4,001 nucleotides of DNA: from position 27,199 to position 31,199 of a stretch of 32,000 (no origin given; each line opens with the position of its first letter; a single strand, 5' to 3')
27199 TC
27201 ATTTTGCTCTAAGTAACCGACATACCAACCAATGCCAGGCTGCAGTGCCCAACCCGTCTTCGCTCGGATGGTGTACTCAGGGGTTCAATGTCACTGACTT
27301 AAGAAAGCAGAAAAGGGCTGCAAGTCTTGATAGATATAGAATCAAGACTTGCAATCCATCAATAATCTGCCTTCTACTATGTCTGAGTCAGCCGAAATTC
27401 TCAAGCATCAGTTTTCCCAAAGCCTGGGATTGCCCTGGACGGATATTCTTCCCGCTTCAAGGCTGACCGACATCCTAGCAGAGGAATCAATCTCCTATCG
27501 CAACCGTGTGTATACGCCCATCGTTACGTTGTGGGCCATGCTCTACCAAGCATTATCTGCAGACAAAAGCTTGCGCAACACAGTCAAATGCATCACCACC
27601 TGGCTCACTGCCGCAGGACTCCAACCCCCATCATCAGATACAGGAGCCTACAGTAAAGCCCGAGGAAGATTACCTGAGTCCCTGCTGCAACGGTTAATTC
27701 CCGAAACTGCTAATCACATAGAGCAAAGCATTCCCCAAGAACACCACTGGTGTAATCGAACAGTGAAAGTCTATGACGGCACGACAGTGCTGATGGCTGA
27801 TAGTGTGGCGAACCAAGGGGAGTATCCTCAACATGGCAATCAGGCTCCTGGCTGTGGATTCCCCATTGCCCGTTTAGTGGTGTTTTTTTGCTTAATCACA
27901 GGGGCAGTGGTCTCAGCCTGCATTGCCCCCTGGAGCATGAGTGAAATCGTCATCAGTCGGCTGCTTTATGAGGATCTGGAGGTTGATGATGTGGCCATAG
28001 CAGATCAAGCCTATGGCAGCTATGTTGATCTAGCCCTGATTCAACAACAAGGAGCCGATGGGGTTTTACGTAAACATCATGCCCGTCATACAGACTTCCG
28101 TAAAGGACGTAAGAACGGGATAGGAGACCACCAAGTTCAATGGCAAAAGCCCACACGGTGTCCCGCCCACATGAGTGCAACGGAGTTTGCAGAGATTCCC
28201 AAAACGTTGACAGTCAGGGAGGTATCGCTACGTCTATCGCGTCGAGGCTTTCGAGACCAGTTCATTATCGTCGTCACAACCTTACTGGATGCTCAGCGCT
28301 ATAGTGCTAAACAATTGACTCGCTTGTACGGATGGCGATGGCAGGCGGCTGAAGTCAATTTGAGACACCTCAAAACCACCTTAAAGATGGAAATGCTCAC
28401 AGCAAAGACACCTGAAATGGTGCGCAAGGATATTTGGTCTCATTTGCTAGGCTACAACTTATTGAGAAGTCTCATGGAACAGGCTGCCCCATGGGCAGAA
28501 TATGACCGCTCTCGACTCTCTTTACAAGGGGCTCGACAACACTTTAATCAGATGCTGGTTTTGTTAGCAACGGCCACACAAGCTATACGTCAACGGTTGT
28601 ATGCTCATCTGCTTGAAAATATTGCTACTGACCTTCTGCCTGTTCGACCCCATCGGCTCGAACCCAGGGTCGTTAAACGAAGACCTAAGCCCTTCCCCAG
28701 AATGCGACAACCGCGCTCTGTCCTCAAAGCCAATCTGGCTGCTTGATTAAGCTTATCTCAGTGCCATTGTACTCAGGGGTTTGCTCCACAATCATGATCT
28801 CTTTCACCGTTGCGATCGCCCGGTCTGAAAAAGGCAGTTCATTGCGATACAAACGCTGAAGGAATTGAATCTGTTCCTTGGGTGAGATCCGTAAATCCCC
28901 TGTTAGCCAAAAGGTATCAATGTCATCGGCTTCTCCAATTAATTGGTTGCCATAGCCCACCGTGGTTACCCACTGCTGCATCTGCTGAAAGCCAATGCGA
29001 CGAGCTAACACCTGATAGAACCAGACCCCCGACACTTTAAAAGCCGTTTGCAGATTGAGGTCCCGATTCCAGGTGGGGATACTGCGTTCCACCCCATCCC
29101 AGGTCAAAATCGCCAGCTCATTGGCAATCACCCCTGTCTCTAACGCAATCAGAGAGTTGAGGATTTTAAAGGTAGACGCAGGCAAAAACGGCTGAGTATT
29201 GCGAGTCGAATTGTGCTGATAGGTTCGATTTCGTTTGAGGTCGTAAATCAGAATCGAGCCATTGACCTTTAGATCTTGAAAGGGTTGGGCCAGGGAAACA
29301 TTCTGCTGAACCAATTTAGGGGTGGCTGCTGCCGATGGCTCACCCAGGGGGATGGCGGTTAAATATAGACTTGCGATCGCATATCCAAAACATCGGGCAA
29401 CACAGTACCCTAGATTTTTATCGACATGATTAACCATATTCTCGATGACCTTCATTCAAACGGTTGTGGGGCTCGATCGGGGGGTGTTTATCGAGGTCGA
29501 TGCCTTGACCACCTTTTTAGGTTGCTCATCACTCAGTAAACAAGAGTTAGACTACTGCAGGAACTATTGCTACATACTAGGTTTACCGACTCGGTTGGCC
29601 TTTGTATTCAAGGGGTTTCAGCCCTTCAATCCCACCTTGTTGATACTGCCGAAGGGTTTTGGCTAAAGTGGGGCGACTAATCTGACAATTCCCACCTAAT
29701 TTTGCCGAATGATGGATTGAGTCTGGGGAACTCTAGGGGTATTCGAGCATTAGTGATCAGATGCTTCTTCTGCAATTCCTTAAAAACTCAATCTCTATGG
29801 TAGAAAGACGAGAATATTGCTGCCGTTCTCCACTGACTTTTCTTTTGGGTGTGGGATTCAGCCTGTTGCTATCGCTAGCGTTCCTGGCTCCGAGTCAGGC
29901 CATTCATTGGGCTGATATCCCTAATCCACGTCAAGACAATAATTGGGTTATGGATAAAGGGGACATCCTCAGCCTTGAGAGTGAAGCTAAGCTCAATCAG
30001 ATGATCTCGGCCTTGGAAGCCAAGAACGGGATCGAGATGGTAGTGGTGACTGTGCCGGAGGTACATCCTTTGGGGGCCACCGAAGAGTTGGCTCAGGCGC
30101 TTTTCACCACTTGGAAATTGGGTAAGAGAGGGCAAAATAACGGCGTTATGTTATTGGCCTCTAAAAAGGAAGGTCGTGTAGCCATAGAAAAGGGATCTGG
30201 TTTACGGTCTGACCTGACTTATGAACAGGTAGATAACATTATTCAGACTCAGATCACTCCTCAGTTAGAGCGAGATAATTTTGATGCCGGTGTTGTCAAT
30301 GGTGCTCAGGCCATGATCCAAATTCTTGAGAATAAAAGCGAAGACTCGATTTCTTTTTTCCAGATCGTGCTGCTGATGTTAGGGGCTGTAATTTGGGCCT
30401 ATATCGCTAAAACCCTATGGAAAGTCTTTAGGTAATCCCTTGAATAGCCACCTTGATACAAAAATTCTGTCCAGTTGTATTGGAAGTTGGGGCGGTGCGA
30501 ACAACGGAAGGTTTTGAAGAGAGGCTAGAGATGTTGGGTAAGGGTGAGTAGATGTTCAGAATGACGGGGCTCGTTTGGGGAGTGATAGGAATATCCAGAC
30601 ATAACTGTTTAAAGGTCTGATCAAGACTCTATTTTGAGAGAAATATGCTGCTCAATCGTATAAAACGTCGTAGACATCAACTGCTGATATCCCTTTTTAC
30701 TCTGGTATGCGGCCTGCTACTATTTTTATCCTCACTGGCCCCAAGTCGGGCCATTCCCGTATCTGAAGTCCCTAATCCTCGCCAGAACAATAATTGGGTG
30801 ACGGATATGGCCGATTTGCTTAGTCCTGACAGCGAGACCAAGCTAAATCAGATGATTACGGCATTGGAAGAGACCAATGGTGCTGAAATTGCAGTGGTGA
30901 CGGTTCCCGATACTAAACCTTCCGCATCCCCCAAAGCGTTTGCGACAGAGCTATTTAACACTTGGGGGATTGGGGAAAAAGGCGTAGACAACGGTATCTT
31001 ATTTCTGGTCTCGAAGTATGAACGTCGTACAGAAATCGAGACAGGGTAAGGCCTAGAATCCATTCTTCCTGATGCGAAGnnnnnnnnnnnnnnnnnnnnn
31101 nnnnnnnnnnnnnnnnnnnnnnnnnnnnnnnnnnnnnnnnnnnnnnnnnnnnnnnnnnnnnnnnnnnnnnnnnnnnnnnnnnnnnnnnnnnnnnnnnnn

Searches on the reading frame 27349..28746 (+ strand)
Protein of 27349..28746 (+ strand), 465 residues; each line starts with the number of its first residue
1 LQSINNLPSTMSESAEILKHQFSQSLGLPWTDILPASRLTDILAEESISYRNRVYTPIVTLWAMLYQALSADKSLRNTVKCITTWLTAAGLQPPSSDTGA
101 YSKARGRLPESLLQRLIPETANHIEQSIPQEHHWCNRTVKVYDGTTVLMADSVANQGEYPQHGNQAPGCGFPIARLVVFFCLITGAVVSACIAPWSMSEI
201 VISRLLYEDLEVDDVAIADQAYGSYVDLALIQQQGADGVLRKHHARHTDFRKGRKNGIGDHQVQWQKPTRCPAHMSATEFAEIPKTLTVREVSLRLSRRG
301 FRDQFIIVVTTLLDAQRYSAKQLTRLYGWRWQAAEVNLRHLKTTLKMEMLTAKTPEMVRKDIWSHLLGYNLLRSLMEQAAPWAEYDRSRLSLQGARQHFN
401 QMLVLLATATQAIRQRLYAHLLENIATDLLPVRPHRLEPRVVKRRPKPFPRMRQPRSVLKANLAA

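Call 63: search_protein_families(library=pfam, proteins=[window:27349-28746:+], max_evalue=0.00001)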
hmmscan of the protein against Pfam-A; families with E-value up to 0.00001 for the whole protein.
window:27349-28746:+ (465 aa): 1 family
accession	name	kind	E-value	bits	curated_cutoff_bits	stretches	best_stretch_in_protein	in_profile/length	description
PF01609.27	DDE_Tnp_1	-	1.3e-07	32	23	1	137-371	4-200/200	Transposase DDE domain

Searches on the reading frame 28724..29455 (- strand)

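Call 63: search_protein_families(library=pfam, proteins=[window:28724-29455:-], max_evalue=0.00001)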
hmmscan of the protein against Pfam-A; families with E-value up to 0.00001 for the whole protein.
window:28724-29455:- (243 aa): 2 families
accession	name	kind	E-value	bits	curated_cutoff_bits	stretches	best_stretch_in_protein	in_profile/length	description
PF00905.27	Transpeptidase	-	2e-27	96.6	22.1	1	76-229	11-223/299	Penicillin binding protein transpeptidase domain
PF13354.11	Beta-lactamase2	-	9.7e-07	28.8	22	0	148-226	92-169/214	Beta-lactamase enzyme family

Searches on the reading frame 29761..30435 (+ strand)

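Call 63: search_protein_families(library=pfam, proteins=[window:29761-30435:+], max_evalue=0.00001)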
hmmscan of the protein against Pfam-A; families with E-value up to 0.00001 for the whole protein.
window:29761-30435:+ (224 aa): 1 family
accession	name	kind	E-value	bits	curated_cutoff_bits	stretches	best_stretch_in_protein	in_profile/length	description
PF04536.20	TPM_phosphatase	-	6.5e-32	110.6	22.1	1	63-187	1-124/125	TPM domain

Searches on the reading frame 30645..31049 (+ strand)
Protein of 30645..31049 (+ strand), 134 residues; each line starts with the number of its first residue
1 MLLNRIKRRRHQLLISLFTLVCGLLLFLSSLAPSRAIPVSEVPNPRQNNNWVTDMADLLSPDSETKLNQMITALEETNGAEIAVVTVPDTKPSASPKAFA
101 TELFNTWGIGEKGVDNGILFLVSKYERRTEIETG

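Call 63: search_protein_families(library=pfam, proteins=[window:30645-31049:+], max_evalue=0.00001)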
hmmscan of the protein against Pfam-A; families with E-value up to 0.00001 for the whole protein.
window:30645-31049:+ (134 aa): 1 family
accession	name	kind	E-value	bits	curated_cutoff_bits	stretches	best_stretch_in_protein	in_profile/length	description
PF04536.20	TPM_phosphatase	-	4.9e-25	88.4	22.1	1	52-134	1-82/125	TPM domain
